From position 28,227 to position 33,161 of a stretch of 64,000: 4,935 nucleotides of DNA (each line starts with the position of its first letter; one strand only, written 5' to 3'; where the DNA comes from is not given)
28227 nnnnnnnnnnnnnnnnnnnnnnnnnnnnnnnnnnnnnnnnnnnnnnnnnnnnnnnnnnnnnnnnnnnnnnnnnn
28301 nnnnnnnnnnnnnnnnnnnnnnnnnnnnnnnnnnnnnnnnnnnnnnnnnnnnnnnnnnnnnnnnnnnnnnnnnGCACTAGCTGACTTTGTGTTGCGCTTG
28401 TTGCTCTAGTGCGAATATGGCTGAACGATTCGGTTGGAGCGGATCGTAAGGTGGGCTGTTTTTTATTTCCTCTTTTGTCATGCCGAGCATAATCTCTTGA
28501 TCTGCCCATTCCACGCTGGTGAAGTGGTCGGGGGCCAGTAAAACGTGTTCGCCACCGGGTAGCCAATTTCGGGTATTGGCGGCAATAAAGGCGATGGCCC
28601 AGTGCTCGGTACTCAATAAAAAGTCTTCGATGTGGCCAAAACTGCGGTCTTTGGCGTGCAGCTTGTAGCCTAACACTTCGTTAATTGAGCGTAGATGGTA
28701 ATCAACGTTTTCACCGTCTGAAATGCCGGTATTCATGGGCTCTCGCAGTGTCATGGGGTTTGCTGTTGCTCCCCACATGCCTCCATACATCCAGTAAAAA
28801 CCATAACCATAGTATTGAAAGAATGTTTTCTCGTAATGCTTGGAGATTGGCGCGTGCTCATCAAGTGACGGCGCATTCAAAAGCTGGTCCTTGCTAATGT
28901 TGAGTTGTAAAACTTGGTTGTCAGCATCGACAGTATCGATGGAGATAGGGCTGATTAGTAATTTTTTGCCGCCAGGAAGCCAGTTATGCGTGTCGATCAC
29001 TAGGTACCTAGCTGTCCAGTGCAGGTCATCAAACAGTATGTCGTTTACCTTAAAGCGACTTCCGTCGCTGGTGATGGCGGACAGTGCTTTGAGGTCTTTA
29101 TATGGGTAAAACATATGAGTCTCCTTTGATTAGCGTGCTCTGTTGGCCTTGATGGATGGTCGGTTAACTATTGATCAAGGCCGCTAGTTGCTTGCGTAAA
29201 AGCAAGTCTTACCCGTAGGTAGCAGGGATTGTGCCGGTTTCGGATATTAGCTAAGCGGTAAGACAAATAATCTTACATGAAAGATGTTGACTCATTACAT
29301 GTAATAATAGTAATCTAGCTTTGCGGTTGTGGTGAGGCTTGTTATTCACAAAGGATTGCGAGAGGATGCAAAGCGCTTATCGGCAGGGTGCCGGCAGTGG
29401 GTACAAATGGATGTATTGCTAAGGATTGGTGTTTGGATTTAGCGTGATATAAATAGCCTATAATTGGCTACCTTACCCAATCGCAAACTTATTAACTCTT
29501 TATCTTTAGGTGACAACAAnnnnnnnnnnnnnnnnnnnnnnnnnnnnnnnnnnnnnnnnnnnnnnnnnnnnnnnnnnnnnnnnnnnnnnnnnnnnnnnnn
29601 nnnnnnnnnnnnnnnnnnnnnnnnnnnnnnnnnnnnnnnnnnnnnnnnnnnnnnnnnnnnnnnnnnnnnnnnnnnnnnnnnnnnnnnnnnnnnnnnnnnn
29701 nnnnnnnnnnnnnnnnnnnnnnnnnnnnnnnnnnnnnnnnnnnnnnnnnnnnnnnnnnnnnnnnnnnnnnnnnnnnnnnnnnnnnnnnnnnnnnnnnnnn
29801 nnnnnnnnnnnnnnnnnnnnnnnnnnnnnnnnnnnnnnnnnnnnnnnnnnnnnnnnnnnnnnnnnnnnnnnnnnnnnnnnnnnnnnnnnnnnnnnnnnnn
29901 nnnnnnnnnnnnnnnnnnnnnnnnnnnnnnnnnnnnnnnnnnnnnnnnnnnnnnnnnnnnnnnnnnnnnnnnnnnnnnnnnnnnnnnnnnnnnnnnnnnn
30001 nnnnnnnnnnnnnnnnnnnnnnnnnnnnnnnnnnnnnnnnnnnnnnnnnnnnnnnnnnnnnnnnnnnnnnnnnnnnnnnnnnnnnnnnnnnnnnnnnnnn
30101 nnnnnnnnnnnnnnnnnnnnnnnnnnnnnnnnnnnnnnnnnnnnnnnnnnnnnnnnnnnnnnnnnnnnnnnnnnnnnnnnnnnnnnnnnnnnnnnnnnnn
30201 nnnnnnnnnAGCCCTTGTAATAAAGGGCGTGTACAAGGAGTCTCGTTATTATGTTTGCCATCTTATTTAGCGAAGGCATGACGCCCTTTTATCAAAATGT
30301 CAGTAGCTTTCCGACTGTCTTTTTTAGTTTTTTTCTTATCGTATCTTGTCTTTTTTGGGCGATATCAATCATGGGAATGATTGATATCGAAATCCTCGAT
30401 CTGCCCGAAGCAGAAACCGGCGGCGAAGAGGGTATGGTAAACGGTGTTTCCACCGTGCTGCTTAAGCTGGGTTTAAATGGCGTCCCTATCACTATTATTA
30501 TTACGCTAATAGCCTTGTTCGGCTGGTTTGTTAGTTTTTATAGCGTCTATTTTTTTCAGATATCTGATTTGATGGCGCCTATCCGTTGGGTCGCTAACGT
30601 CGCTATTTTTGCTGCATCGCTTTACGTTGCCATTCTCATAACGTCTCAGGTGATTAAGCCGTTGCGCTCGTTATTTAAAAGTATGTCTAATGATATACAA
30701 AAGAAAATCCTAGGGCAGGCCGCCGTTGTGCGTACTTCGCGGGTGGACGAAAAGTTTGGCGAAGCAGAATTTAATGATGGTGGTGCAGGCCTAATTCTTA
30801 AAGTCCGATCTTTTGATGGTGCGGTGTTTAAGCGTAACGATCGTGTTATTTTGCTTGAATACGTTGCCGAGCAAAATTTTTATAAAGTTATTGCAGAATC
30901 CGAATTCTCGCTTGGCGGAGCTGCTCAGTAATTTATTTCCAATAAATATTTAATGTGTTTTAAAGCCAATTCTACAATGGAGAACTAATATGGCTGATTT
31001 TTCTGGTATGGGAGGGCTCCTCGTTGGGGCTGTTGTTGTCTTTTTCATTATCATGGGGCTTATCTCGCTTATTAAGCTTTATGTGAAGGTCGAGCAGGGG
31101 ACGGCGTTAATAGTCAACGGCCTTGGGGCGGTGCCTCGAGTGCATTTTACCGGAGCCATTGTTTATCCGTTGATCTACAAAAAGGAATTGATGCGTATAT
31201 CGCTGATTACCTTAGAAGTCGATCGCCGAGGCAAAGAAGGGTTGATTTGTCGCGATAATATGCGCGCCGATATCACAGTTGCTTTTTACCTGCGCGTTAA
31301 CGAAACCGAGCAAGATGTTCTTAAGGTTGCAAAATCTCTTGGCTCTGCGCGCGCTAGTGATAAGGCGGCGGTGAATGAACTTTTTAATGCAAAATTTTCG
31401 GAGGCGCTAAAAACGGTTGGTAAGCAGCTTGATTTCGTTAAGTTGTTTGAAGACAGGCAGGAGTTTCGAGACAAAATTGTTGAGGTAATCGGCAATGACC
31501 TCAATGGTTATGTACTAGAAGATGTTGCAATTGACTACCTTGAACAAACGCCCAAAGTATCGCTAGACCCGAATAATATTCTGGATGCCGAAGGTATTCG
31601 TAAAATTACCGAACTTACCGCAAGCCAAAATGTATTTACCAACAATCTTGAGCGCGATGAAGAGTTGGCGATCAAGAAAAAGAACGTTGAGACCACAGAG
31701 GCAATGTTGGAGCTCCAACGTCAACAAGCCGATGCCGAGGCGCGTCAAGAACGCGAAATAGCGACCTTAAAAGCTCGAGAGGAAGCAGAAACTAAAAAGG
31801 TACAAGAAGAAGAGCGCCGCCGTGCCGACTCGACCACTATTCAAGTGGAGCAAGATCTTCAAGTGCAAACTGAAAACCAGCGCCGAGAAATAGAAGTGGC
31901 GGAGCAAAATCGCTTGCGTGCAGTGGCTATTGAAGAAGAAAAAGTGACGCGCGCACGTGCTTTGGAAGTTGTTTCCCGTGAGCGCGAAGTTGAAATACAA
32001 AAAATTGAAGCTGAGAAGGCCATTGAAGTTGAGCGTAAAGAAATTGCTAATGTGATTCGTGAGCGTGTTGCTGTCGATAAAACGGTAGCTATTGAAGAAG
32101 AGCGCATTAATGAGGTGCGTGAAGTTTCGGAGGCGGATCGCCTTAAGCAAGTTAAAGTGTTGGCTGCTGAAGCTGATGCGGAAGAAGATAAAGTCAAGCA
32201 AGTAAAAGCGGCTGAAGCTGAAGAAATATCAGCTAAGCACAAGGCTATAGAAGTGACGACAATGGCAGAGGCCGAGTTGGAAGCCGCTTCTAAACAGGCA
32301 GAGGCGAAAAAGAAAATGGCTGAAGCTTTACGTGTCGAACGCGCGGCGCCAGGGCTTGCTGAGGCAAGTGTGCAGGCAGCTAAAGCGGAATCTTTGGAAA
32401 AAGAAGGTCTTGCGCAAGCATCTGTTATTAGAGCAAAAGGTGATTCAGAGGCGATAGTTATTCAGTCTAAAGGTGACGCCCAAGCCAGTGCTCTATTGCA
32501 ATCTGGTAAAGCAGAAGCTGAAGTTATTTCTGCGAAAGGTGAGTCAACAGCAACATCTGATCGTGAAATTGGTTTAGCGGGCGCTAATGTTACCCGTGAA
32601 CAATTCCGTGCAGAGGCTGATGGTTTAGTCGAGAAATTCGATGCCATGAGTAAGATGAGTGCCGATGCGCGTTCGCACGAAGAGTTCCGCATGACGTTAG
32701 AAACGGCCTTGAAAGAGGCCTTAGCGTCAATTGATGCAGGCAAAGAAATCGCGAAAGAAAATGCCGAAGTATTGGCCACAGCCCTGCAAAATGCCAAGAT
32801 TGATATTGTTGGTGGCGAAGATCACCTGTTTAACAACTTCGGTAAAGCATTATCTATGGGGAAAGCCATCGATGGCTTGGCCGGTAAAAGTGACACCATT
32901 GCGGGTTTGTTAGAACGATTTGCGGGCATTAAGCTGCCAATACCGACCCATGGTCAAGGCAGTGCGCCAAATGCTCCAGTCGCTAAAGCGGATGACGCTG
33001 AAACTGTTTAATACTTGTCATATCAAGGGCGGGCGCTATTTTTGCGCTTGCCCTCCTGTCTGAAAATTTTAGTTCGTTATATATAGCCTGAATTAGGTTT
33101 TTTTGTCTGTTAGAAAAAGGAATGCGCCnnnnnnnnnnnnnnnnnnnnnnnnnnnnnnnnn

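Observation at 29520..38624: Four-gene operon PspA/IM30 - NfeD(YqiJ) - flotillin - 1831-aa AAA+ giant: candidate uncharacterized membrane-remodelling/repair machine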

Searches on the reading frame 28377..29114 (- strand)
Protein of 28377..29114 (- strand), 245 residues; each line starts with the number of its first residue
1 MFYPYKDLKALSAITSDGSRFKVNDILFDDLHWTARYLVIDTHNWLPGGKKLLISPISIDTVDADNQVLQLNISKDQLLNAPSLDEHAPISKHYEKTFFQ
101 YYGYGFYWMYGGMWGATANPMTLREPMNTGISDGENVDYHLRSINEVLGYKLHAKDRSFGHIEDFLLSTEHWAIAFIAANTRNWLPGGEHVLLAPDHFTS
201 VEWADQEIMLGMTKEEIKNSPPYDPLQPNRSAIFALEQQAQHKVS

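Call 12: search_protein_families(library=pfam, proteins=[window:28377-29114:-], max_evalue=0.001)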
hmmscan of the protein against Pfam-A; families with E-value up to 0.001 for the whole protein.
window:28377-29114:- (245 aa): 1 family
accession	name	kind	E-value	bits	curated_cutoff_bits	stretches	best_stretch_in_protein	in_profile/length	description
PF05239.21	PRC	-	2.9e-05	24.4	21.2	0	3-78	4-78/78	PRC-barrel domain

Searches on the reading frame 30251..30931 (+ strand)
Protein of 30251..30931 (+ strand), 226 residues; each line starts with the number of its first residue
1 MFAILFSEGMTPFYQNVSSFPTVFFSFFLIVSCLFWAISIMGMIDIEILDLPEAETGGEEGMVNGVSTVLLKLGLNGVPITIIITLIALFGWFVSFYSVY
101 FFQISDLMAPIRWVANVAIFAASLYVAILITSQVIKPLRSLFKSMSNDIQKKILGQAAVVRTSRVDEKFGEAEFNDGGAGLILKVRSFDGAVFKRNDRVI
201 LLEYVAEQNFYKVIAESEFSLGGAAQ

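Call 3: search_protein_families(library=pfam, proteins=[window:30251-30931:+], max_evalue=0.01)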
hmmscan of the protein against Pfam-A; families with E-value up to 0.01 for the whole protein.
window:30251-30931:+ (226 aa): 0 families

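Call 4: search_protein_families(library=ncbifam, proteins=[window:30251-30931:+], max_evalue=0.01)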
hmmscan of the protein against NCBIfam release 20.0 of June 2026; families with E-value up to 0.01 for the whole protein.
window:30251-30931:+ (226 aa): 0 families

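Call 6: search_protein_families(library=pfam, proteins=[window:30251-30931:+], max_evalue=10)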
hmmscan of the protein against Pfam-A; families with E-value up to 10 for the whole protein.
window:30251-30931:+ (226 aa): 2 families
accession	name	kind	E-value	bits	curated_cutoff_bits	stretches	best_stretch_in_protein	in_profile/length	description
PF20755.2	DUF6834_C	-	0.068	13.8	27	1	97-152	42-97/129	Domain of unknown function (DUF6834), C-terminal domain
PF11292.14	DUF3093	-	0.16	12.7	23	1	94-171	17-94/140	Protein of unknown function (DUF3093)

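Call 19: search_protein_families(library=padloc, proteins=[window:30251-30931:+], max_evalue=0.01)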
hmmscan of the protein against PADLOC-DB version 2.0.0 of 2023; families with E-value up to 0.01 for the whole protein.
window:30251-30931:+ (226 aa): 0 families

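Call 22: search_solved_structures(query=window:30251-30931:+, max_evalue=10)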
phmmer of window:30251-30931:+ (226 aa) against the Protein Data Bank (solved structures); distinct sequences matched with E-value up to 10: 3.
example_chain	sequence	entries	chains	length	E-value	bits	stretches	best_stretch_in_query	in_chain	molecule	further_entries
6k7g_A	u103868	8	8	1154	0.29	14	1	116-178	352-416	Phospholipid-transporting ATPase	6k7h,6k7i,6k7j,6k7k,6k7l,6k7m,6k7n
7buw_A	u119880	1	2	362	1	12.2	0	8-35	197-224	FPS3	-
7bux_A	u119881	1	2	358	1.2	12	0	71-109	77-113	FPS2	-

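Call 42: find_homologous_proteins(query=window:30251-30931:+, max_evalue=0.001)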
Query window:30251-30931:+ (226 aa): 700 proteins with E <= 0.001 among 1279 candidates; the best 120 are listed.
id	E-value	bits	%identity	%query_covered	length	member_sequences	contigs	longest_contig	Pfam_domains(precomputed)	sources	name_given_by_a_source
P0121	5.2e-139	479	100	100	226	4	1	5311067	-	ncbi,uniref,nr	ncbi:DUF1449 domain-containing protein [Marinagarivorans cellulosilyticus]|uniref:DUF1449 domain-con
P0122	1.5e-134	464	96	100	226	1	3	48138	-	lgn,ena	-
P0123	6.4e-134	462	96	100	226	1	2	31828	-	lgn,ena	-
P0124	8.8e-134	462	96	100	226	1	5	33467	-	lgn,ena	-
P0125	8.7e-124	429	88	100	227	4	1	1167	-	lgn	-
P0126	9.4e-118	409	83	100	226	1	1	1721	-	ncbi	-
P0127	5.8e-97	341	68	97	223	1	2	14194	-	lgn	-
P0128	1.1e-86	308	63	97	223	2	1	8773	-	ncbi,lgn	ncbi:MAG TPA: DUF1449 domain-containing protein [Marinagarivorans sp.]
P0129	1.4e-86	308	61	97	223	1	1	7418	-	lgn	-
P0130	4.0e-84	300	58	97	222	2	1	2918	-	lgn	-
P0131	4.6e-84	299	59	97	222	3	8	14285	-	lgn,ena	-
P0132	2.4e-83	297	59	97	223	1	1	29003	-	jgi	jgi:hypothetical protein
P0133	4.8e-82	293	60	97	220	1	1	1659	-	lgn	-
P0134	3.5e-81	290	58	97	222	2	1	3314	-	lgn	-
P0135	5.9e-81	289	61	97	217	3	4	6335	-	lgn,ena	-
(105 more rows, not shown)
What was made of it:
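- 30251..30931 (+): Divergent YqiJ/YuaF-like (short NfeD-type) inner-membrane protein: about 3 TM segments plus a C-terminal beta domain (BacC homologue). NCBI names the 100%-identical protein 'DUF1449 domain-containing' (call 42).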

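Call 92: search_solved_structures(query=A1, max_evalue=10, show_alignments=2)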
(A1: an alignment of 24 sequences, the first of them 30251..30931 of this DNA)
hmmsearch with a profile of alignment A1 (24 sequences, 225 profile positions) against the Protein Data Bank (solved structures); distinct sequences matched with E-value up to 10: 0.
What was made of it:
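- On YqiJ / short NfeD: The OB fold itself was not modelled, and no solved relative is detectable by sequence (calls 22, 92).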

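Call 96: search_protein_families(library=pfam, alignment_id=A7, max_evalue=0.01)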
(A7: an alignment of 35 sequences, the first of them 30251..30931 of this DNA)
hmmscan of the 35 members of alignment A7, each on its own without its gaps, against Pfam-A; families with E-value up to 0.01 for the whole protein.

A. member 1, window:30251-30931:+ (226 aa): 0 families

B. families by the number of members that match (of 35 scanned): 4 families
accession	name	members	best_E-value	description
PF22807.2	TrAA12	1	1.4e-05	TrAA12-like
PF07264.17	EI24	1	0.00039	Sulfate transporter CysZ/Etoposide-induced protein 2.4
PF21001.2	YqiJ_N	1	0.0079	Inner membrane protein YqiJ, N-terminal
PF13567.11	DUF4131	1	0.0086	Domain of unknown function (DUF4131)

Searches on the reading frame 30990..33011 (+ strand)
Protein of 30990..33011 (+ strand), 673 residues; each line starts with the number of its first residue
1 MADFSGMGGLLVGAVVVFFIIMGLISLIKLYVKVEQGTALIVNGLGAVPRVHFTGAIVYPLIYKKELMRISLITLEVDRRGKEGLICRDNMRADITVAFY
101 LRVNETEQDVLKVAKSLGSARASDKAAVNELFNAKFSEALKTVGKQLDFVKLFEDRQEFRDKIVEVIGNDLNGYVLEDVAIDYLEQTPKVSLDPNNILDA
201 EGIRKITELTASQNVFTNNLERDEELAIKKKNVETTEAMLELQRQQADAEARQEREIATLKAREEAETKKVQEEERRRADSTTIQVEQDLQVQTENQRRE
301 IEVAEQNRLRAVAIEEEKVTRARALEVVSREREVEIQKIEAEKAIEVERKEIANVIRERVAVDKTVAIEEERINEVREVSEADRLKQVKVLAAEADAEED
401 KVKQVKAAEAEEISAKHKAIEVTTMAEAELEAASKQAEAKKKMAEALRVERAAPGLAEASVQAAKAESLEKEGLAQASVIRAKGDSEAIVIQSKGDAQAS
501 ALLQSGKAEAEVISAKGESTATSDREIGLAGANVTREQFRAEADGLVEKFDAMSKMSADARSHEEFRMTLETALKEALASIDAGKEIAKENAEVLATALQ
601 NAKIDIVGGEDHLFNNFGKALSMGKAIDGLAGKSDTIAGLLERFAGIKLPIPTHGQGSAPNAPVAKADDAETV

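Call 3: search_protein_families(library=pfam, proteins=[window:30990-33011:+], max_evalue=0.01)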
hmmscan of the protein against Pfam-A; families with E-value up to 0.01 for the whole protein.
window:30990-33011:+ (673 aa): 0 families

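Call 4: search_protein_families(library=ncbifam, proteins=[window:30990-33011:+], max_evalue=0.01)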
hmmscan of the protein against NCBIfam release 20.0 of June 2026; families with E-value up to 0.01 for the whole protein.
window:30990-33011:+ (673 aa): 1 family
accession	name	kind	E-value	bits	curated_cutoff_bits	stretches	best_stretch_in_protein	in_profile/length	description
NF058507.1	FlotScfldFlot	equivalog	0.002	17.2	700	0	463-501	350-388/477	flotillin lipid rafts scaffold protein FloT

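Call 6: search_protein_families(library=pfam, proteins=[window:30990-33011:+], max_evalue=10)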
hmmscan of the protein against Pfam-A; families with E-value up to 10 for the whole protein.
window:30990-33011:+ (673 aa): 0 families

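Call 19: search_protein_families(library=padloc, proteins=[window:30990-33011:+], max_evalue=0.01)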
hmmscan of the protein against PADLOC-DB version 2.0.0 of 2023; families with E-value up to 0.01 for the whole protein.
window:30990-33011:+ (673 aa): 0 families

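Call 21: search_solved_structures(query=window:30990-33011:+, max_evalue=10, show_alignments=1)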
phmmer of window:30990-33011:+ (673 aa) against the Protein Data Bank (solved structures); distinct sequences matched with E-value up to 10: 2.
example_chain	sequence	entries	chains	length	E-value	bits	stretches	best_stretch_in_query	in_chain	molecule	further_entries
8z5g_A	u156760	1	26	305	0.018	17.1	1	463-535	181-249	Protein QmcA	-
5kph_A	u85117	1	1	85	4.3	9.2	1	248-309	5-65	De novo Beta Sheet Design Protein OR485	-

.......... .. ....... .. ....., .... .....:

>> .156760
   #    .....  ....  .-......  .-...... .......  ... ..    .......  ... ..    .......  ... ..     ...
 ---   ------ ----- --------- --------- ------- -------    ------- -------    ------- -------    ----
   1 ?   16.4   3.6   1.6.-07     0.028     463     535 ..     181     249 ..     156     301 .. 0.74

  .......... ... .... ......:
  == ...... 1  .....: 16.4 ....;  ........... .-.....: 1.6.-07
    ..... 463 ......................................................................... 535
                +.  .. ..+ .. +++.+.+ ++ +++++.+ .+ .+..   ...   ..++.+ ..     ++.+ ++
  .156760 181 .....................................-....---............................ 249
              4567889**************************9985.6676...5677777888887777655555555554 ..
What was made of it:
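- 30990..33011 (+): YqiK-type flotillin (N-terminal TM, SPFH domain, long coiled coil, Ala/Glu-rich C-terminal region) (BacD homologue). Weak matches to FloT and QmcA in the EA-repeat region (calls 4, 21).
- On SPFH/flotillin (YqiK type): There is only a weak EA-repeat similarity to FloT and QmcA (calls 4, 21).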

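Call 97: search_protein_families(library=pfam, alignment_id=A8, max_evalue=0.01)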
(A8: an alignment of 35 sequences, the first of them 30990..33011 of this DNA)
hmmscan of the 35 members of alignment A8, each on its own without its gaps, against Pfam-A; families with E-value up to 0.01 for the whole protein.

A. member 1, window:30990-33011:+ (673 aa): 0 families

B. families by the number of members that match (of 35 scanned): 1 family
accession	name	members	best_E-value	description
PF01145.31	Band_7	6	5e-11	SPFH domain / Band 7 family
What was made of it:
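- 30990..33011 (+): Pfam Band_7 reaches 6 of 35 family members, best E=5e-11 (call 97).
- On SPFH/flotillin (YqiK type): Band_7 hits 6 of 35 family members (call 97).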
